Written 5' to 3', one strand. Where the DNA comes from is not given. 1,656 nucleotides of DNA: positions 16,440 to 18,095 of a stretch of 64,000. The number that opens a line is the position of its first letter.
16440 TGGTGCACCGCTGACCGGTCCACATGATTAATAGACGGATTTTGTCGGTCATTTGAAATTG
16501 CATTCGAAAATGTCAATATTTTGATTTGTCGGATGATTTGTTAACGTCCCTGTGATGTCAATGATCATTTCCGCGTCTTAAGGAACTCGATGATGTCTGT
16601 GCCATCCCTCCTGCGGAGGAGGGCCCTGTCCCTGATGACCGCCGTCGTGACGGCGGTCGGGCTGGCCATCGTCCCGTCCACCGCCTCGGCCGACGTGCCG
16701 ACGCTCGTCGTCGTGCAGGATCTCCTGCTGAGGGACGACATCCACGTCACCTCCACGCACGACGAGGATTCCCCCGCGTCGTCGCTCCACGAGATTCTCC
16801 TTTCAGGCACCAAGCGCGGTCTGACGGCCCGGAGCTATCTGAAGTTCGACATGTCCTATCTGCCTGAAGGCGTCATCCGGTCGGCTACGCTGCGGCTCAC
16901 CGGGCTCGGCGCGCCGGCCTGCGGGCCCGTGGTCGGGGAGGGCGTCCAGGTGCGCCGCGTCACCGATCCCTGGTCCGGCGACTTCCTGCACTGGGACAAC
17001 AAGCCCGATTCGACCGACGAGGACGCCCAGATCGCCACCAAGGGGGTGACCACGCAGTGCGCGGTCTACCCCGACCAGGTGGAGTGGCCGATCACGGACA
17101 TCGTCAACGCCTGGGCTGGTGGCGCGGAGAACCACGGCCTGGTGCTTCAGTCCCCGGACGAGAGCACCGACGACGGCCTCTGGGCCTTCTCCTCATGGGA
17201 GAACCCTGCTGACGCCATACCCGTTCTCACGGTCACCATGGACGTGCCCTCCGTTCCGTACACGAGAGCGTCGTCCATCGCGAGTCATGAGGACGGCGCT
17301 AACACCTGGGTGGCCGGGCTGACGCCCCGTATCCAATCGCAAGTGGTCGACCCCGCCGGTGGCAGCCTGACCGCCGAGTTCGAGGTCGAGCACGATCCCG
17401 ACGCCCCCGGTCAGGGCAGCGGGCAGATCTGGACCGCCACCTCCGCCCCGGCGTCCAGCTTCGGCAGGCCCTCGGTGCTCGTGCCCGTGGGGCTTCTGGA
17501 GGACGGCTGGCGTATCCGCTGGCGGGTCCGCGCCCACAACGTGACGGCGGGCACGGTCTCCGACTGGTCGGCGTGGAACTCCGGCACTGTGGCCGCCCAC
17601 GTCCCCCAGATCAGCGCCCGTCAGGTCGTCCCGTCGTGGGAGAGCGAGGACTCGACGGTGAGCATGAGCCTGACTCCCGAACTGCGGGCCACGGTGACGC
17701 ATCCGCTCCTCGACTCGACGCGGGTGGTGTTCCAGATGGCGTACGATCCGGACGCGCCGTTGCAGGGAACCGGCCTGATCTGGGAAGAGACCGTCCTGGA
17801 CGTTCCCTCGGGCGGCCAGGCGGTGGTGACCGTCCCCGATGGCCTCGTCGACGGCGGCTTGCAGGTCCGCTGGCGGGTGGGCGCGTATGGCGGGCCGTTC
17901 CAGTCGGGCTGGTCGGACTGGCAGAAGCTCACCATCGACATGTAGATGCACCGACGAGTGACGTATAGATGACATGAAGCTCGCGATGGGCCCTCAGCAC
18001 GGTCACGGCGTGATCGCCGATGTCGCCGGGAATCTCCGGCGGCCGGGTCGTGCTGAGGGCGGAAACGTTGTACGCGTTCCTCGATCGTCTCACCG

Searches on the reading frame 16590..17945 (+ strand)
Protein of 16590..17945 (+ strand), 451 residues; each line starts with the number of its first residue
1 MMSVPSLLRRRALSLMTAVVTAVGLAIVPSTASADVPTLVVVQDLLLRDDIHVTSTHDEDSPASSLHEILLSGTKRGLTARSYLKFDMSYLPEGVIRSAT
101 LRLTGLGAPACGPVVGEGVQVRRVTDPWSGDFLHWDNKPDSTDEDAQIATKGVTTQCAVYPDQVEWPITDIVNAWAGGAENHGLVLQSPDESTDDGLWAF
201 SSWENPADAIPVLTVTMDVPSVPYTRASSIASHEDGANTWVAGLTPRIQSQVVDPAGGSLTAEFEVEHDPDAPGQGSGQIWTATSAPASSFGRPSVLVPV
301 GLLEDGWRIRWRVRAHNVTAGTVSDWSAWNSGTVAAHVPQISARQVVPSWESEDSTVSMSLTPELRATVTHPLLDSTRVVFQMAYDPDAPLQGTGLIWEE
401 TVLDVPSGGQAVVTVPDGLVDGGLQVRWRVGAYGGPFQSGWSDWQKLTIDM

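Call 10: search_protein_families(library=pfam, proteins=[window:16590-17945:+], max_evalue=0.01)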
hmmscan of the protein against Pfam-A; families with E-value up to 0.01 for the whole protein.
window:16590-17945:+ (451 aa): 1 family
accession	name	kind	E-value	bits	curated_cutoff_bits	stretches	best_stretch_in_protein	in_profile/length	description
PF24517.2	CBM96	-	3.3e-14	53.5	26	1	49-216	9-163/164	Carbohydrate-binding module family 96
